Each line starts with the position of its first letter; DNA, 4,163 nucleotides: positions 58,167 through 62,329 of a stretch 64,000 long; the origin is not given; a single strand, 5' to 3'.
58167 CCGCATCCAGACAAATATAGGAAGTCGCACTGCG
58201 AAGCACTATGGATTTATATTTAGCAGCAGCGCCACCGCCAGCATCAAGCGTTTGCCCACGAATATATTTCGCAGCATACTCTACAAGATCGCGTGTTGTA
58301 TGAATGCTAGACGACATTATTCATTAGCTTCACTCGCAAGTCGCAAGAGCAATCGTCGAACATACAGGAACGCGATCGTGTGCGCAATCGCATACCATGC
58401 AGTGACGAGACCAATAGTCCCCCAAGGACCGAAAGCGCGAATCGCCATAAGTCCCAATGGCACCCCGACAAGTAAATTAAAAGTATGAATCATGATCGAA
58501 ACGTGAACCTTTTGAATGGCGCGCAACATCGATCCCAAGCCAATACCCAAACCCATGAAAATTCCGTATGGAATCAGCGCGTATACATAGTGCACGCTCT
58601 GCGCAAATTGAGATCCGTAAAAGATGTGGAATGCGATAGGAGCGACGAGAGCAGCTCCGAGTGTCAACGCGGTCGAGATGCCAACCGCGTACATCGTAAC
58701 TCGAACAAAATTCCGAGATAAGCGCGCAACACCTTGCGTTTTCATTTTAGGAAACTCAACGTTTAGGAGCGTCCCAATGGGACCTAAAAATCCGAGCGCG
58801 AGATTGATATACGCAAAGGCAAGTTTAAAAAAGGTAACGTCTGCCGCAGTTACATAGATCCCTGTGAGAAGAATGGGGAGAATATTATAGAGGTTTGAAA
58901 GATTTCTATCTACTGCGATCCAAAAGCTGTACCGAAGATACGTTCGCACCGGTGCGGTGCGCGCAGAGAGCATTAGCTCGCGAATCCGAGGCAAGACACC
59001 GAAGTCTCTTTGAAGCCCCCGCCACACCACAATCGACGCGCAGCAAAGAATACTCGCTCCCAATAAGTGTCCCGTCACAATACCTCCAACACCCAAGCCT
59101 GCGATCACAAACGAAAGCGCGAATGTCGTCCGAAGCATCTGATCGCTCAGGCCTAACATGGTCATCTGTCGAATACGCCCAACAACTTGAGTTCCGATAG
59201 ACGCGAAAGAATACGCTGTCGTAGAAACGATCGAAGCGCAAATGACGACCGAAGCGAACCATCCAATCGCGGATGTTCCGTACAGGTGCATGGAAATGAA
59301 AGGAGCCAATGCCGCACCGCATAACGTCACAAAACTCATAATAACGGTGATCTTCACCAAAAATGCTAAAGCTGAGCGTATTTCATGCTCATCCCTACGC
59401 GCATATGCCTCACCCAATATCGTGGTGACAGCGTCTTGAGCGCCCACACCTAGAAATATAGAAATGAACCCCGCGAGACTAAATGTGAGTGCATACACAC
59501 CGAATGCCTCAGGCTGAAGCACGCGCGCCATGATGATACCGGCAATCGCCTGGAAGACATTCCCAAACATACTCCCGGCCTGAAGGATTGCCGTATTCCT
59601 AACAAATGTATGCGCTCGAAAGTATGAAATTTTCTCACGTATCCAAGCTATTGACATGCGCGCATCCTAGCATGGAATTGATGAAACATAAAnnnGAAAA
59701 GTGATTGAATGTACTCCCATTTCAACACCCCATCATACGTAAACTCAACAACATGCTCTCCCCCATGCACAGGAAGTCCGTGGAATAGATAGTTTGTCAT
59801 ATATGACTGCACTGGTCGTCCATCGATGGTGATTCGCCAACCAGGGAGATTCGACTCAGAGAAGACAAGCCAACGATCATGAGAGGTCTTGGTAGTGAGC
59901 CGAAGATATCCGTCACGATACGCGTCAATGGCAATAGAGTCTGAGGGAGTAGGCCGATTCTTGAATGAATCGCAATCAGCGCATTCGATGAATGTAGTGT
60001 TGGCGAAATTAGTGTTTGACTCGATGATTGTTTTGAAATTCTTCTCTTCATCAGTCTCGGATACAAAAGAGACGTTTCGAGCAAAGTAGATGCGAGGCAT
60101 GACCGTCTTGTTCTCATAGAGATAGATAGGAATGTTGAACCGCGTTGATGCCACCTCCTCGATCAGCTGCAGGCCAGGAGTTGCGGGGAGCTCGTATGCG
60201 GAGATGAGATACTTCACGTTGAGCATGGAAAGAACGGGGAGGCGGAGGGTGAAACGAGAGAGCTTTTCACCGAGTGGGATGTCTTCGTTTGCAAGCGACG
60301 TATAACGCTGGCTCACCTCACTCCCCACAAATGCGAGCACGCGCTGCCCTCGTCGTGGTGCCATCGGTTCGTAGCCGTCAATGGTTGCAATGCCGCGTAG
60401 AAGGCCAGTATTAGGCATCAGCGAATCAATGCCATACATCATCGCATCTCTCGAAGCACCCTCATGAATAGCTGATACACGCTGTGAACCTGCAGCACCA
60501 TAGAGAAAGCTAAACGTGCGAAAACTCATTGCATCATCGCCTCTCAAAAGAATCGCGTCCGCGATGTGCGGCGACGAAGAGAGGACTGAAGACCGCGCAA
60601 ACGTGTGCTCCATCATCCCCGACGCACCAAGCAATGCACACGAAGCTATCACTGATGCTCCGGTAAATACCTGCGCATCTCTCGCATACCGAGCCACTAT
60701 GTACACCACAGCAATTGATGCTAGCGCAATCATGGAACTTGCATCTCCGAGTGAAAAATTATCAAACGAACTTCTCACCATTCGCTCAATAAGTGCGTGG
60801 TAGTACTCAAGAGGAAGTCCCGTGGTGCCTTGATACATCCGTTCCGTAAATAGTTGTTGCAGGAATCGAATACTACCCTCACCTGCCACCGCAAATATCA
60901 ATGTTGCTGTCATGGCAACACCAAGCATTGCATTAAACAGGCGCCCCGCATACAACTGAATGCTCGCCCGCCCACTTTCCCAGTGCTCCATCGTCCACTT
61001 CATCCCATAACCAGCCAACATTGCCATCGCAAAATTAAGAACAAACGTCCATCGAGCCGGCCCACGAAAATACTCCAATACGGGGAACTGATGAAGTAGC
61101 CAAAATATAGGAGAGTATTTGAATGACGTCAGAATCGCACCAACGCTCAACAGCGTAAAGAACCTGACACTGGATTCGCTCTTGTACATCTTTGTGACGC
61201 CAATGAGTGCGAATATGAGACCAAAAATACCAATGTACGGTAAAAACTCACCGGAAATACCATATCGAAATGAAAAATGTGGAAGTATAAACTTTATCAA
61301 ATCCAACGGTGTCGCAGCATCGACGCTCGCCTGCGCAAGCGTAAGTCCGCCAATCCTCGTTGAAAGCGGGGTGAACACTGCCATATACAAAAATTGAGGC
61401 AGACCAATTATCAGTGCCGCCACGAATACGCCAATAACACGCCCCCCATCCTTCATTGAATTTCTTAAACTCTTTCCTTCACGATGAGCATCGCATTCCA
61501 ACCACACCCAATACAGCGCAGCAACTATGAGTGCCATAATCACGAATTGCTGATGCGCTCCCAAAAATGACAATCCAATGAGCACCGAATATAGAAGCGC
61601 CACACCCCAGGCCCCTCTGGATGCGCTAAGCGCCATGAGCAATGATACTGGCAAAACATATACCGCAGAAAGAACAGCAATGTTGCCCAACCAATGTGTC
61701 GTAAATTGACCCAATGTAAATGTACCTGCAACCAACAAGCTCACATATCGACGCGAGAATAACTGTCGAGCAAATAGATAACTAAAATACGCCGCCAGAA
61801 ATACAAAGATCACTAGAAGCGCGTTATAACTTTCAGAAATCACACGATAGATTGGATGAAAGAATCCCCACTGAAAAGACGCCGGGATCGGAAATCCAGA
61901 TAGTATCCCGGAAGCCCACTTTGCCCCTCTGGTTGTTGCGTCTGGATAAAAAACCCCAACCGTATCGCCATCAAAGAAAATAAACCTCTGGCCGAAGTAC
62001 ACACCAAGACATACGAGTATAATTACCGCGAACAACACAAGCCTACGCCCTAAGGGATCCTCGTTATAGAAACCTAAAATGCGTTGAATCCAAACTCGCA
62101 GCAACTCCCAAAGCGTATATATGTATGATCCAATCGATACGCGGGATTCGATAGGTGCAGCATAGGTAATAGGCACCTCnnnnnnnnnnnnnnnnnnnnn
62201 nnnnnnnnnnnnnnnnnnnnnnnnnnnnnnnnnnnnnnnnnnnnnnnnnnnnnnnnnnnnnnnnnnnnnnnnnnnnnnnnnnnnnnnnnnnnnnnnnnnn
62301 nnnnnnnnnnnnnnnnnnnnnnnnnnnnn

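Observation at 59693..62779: Single-polypeptide fusion of a GtrB/CsbB-like GT2 to a YfhO-family GT-C enzyme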

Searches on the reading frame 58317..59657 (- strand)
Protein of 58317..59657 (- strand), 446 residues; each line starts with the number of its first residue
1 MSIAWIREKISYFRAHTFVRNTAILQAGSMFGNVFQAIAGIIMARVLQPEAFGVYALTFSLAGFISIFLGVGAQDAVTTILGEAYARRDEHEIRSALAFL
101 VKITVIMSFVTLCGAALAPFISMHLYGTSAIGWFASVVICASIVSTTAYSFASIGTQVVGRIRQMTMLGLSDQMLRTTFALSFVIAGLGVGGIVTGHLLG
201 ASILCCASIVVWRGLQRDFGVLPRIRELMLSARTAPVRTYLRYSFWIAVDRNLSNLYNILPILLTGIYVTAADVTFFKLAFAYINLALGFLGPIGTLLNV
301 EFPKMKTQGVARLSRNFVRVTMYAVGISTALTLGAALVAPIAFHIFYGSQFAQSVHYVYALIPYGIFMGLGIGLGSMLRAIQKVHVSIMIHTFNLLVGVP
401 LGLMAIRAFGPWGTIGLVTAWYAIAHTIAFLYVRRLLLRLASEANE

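Call 3: search_protein_families(library=pfam, proteins=[window:58317-59657:-], max_evalue=0.01)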
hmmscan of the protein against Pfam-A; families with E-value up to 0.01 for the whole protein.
window:58317-59657:- (446 aa): 3 families
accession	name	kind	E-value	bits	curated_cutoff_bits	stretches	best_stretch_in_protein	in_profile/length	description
PF01943.22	Polysacc_synt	-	1e-13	51.8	28.2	1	19-296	2-263/274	Polysaccharide biosynthesis protein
PF13440.11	Polysacc_synt_3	-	8.5e-13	48.6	23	1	42-355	1-292/293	Polysaccharide biosynthesis protein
PF01554.23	MatE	-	4.1e-06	27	24.9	2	312-403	67-160/161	MatE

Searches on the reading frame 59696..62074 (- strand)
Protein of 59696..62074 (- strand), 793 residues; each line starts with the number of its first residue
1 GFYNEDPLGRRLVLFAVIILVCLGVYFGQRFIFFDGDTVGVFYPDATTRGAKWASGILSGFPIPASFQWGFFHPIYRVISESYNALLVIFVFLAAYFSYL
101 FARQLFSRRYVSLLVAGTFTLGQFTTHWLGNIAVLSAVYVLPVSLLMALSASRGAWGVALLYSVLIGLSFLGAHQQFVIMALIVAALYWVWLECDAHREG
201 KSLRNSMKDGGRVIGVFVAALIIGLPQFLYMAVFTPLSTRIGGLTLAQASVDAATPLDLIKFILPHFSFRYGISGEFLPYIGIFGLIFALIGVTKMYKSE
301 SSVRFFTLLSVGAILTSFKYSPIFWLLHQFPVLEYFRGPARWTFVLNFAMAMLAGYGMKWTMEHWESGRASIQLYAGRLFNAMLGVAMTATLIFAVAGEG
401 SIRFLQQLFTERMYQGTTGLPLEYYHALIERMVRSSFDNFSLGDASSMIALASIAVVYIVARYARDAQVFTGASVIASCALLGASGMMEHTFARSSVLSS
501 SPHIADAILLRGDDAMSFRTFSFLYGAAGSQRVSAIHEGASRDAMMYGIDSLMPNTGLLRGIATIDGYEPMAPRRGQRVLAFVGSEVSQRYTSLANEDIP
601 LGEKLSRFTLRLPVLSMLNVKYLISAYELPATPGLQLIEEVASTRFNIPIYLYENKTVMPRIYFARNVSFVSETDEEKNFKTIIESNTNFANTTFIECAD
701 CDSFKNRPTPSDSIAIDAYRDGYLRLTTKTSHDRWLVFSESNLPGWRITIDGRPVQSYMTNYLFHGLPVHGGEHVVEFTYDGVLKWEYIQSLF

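Call 11: find_homologous_proteins(query=window:59696-62074:-, max_evalue=0.001)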
Query window:59696-62074:- (793 aa): 15 proteins with E <= 0.001 among 8000 candidates.
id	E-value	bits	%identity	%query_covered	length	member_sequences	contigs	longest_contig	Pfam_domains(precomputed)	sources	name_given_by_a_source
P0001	0.0e+0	1780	100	100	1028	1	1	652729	PF10111.15,PF09586.17,PF00535.33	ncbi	-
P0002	0.0e+0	1384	78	100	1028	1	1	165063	PF10111.15,PF09586.17,PF00535.33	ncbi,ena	-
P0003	0.0e+0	1318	75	99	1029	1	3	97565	PF10111.15,PF09586.17,PF00535.33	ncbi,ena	ncbi:MAG: glycosyltransferase [Patescibacteria group bacterium]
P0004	0.0e+0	1030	61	96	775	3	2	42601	PF09586.17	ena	-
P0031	1.2e-255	869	52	97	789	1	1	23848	PF09586.17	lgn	-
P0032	4.7e-197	675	43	96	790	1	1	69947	PF09586.17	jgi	jgi:hypothetical protein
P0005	9.8e-172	592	42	94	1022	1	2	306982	PF10111.15,PF09586.17,PF00535.33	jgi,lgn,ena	-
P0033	1.7e-170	587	41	95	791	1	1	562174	PF09586.17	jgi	jgi:hypothetical protein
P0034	4.7e-24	103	26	49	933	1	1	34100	PF09586.17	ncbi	-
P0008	7.7e-19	86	28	17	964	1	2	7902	PF09586.17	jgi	jgi:hypothetical protein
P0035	1.2e-18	85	24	92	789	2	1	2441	PF09586.17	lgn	-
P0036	1.4e-5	42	23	29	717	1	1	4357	PF09586.17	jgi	jgi:hypothetical protein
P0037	1.2e-4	39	25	17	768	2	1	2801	PF09586.17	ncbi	-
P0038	1.5e-4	39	25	32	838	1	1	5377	PF09586.17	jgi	jgi:hypothetical protein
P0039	9.5e-4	36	23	29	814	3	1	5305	PF09586.17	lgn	-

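Call 22: find_encoding_contigs(protein=P0033, flank=8000, max_places=2)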
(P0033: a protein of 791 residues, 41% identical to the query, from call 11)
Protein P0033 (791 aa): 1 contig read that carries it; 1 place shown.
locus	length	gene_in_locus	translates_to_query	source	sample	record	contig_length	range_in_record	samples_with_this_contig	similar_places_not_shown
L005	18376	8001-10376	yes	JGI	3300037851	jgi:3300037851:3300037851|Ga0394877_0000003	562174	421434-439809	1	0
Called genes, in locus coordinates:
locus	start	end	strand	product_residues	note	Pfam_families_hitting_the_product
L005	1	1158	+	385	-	PF20706:GT4-conflict (weak), PF00534:Glycos_transf_1, PF13692:Glyco_trans_1_4, PF13524:Glyco_trans_1_2 (weak)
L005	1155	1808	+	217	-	PF13489:Methyltransf_23 (weak)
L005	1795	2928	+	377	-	PF13439:Glyco_transf_4, PF13579:Glyco_trans_4_4 (faint), PF00534:Glycos_transf_1, PF13692:Glyco_trans_1_4, PF13524:Glyco_trans_1_2 (weak)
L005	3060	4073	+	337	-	PF01075:Glyco_transf_9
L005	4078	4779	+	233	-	PF00535:Glycos_transf_2, PF13641:Glyco_tranf_2_3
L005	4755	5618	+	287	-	PF13489:Methyltransf_23, PF13847:Methyltransf_31, PF08241:Methyltransf_11, PF08242:Methyltransf_12, PF13649:Methyltransf_25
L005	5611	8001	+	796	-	PF09586:YfhO (weak)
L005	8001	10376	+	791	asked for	PF09586:YfhO (faint)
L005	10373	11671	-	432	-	PF01943:Polysacc_synt, PF13440:Polysacc_synt_3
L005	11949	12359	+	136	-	-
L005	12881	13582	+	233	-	PF00534:Glycos_transf_1, PF13692:Glyco_trans_1_4, PF13524:Glyco_trans_1_2 (weak)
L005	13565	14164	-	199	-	PF04138:GtrA_DPMS_TM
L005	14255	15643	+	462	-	PF13440:Polysacc_synt_3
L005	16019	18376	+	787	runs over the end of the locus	PF04932:Wzy_C, PF00515:TPR_1 (faint), PF07719:TPR_2 (faint), PF13414:TPR_11 (faint), PF14559:TPR_19 (faint), PF21033:RMD1-3 (weak)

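Call 30: search_protein_representatives(protein=window:59696-62074:-)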
Query: 793 residues. Proteins with E-value up to 0.001 (for the whole library): 9898; up to 1e-10: 2129; up to 1e-30: 275. The best 150 are listed.
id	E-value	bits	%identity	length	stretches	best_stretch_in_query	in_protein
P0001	0.0e+00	1780.3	100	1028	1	1-793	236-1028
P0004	0.0e+00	1029.6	62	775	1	30-793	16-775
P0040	4.7e-197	673.6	45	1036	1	6-781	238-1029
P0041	2.5e-196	671.2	44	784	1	8-780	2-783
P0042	1.0e-174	599.7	41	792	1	13-783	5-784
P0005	3.1e-172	591.5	43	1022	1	24-780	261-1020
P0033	5.4e-171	587.4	41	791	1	18-788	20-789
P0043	1.0e-161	556.7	41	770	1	32-781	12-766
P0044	6.9e-145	501.1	37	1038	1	12-781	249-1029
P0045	6.5e-143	494.5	37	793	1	17-782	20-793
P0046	1.2e-139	483.8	38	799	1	18-783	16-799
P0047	2.2e-129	449.8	36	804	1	14-783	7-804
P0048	3.6e-128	445.8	39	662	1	13-649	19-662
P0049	4.2e-119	415.8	35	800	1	29-783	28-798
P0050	2.5e-118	413.2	36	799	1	12-784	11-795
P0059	9.2e-96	338.6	31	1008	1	17-781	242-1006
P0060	1.1e-95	338.4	31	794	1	12-784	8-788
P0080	6.8e-74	266.3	30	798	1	14-781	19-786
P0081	9.4e-74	265.9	32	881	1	19-784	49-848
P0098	2.7e-64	234.6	30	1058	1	13-781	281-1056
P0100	9.1e-64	232.8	30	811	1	50-785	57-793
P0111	4.1e-59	217.5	30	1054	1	58-781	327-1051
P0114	2.5e-58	214.9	32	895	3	215-758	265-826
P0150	3.6e-52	194.5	29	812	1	13-783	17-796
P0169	1.5e-49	185.9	29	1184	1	41-785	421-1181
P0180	5.8e-47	177.3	25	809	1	51-783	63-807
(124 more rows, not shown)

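Call 33: search_protein_families(library=pfam, proteins=[P0040, P0044, P0059, P0098, P0111, P0169, P0081, P0114], max_evalue=0.001)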
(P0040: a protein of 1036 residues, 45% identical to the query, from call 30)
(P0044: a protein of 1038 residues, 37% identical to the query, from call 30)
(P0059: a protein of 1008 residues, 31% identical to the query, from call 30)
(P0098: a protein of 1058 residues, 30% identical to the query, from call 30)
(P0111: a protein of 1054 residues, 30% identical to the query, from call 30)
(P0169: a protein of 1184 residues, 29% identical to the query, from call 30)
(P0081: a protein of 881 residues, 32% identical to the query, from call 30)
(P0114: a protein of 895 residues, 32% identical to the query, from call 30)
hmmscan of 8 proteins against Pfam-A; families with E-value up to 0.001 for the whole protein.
P0040 (1036 aa): 4 families
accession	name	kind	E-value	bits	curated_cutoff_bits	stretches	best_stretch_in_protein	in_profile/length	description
PF00535.33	Glycos_transf_2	-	1.9e-27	96.7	23.3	1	10-135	1-127/168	Glycosyl transferase family 2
PF10111.15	Glyco_tranf_2_2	-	9e-11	42.2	27.3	1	10-110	1-103/276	Glycosyltransferase like family 2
PF09586.16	YfhO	-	1.5e-09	37.3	28.5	1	960-1028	754-823/835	Bacterial membrane protein YfhO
PF13641.12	Glyco_tranf_2_3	-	1.9e-05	25.3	27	1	7-98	1-96/230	Glycosyltransferase like family 2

P0044 (1038 aa): 4 families
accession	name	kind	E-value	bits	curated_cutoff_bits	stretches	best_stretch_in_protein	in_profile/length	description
PF00535.33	Glycos_transf_2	-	1.3e-29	103.7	23.3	1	7-123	1-117/168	Glycosyl transferase family 2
PF09586.16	YfhO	-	4.6e-18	65.4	28.5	2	961-1032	755-827/835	Bacterial membrane protein YfhO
PF10111.15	Glyco_tranf_2_2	-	3.4e-09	37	27.3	1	7-105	1-101/276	Glycosyltransferase like family 2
PF13641.12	Glyco_tranf_2_3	-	2.2e-05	25.1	27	1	4-111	1-113/230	Glycosyltransferase like family 2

P0059 (1008 aa): 5 families
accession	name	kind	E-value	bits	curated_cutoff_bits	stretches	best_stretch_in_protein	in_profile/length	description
PF00535.33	Glycos_transf_2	-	4.7e-30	105.2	23.3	1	5-166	1-167/168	Glycosyl transferase family 2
PF09586.16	YfhO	-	5.2e-14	52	28.5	1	240-891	4-596/835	Bacterial membrane protein YfhO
PF10111.15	Glyco_tranf_2_2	-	1.6e-06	28.3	27.3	1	6-106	2-102/276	Glycosyltransferase like family 2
PF20176.3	DUF6541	-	1.2e-05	24.2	29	1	369-620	241-488/646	Family of unknown function (DUF6541)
PF13641.12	Glyco_tranf_2_3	-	0.00016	22.2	27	1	4-151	3-147/230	Glycosyltransferase like family 2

P0098 (1058 aa): 3 families
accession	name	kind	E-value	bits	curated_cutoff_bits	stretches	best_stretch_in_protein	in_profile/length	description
PF00535.33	Glycos_transf_2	-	1.4e-25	90.6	23.3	1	10-171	1-163/168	Glycosyl transferase family 2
PF13641.12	Glyco_tranf_2_3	-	3.1e-06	27.8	27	1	7-139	2-137/230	Glycosyltransferase like family 2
PF09586.16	YfhO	-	1.3e-05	24.2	28.5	1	997-1056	764-824/835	Bacterial membrane protein YfhO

P0111 (1054 aa): 3 families
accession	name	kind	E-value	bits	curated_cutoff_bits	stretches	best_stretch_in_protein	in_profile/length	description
PF00535.33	Glycos_transf_2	-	4e-26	92.4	23.3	1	8-168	1-164/168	Glycosyl transferase family 2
PF09586.16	YfhO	-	7.1e-07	28.4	28.5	1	983-1050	755-823/835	Bacterial membrane protein YfhO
PF13641.12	Glyco_tranf_2_3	-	1.1e-06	29.2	27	1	5-135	1-137/230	Glycosyltransferase like family 2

P0169 (1184 aa): 4 families
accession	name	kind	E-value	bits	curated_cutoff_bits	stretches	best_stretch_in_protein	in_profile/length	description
PF13692.12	Glyco_trans_1_4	-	1.9e-23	83.8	27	1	199-338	2-141/142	Glycosyl transferases group 1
PF00534.26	Glycos_transf_1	-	1.3e-18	67.6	26.4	1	186-345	3-164/172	Glycosyl transferases group 1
PF13524.12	Glyco_trans_1_2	-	7.8e-13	49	25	1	222-367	11-143/144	Glycosyl transferase-like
PF09586.16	YfhO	-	2.2e-05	23.5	28.5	1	1124-1178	770-825/835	Bacterial membrane protein YfhO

P0081 (881 aa): 1 family
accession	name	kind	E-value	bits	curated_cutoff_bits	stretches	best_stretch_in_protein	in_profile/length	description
PF09586.16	YfhO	-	6.6e-05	21.9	28.5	1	791-844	769-823/835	Bacterial membrane protein YfhO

P0114 (895 aa): 0 families

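Call 53: search_protein_families(library=pfam, proteins=[P0041, P0045, P0050, P0060, P0080, P0100, P0150, P0180], max_evalue=1)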
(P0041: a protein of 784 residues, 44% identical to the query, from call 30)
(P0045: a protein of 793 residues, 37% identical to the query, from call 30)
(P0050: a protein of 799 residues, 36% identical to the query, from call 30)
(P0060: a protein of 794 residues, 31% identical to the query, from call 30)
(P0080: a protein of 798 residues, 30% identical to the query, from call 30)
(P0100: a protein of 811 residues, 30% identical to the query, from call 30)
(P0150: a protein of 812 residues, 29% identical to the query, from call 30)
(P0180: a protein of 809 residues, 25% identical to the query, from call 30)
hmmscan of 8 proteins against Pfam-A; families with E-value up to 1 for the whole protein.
P0041 (784 aa): 1 family
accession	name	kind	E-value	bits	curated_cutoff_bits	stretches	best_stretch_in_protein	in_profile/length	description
PF09586.16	YfhO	-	9.7e-07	28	28.5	1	715-783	754-823/835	Bacterial membrane protein YfhO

P0045 (793 aa): 1 family
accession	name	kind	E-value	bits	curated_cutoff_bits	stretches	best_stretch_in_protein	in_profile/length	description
PF09586.16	YfhO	-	7.2e-13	48.3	28.5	2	721-792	752-824/835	Bacterial membrane protein YfhO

P0050 (799 aa): 1 family
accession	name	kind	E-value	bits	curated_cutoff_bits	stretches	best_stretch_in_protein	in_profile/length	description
PF09586.16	YfhO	-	1e-06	27.9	28.5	1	700-791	729-823/835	Bacterial membrane protein YfhO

P0060 (794 aa): 4 families
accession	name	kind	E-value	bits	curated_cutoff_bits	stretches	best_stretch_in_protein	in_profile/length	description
PF09586.16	YfhO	-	5.9e-14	51.8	28.5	2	719-788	757-827/835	Bacterial membrane protein YfhO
PF11190.13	DUF2976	-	0.095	13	28.2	1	425-495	7-77/87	Protein of unknown function (DUF2976)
PF24672.1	DUF7654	-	0.1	12.7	27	1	605-661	85-140/145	Domain of unknown function (DUF7654)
PF17319.7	DUF5362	-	0.11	12.9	25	1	221-248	23-50/94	Family of unknown function (DUF5362)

P0080 (798 aa): 2 families
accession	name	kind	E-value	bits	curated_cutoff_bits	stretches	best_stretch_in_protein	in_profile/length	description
PF09586.16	YfhO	-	3.8e-08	32.6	28.5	1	723-786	760-824/835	Bacterial membrane protein YfhO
PF16357.10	PepSY_TM_like_2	-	0.038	14.4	27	1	134-178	144-189/197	Putative PepSY_TM-like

P0100 (811 aa): 1 family
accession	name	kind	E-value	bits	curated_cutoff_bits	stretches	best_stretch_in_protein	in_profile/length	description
PF09586.16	YfhO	-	7.8e-05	21.7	28.5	1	718-791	752-826/835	Bacterial membrane protein YfhO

P0150 (812 aa): 1 family
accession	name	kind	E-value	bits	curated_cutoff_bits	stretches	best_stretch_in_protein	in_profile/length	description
PF09586.16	YfhO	-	1.7e-05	23.9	28.5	1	741-793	770-823/835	Bacterial membrane protein YfhO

P0180 (809 aa): 1 family
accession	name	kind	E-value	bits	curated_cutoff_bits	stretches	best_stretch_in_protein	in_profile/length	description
PF09586.16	YfhO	-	5e-20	71.9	28.5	2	18-545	7-476/835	Bacterial membrane protein YfhO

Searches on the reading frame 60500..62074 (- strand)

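Call 53: search_protein_families(library=pfam, proteins=[window:60500-62074:-], max_evalue=1)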
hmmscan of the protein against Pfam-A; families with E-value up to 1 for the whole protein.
window:60500-62074:- (525 aa): 1 family
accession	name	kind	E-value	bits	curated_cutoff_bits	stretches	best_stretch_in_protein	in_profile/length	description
PF24661.1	DUF7649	-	0.021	15.4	27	1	281-332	31-79/85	Domain of unknown function (DUF7649)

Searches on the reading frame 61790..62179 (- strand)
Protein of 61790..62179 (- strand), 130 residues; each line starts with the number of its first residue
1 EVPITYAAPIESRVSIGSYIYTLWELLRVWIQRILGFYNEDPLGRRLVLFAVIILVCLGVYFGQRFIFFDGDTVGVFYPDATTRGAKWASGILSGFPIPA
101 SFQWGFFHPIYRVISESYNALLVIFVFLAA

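Call 87: find_related_loci(query=window:61790-62179:-, collection=metagenome_contigs, flank=4000)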
Query window:61790-62179:- (130 aa) in metagenome_contigs; peptide patterns used: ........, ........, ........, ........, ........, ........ (x = any residue, [..] = any of these).
205 stretches matched a pattern; 1 encode a relative of the query (tblastn E <= 1e-3); 1 distinct loci.
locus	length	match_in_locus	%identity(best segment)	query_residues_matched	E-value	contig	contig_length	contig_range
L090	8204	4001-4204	57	64-130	9e-25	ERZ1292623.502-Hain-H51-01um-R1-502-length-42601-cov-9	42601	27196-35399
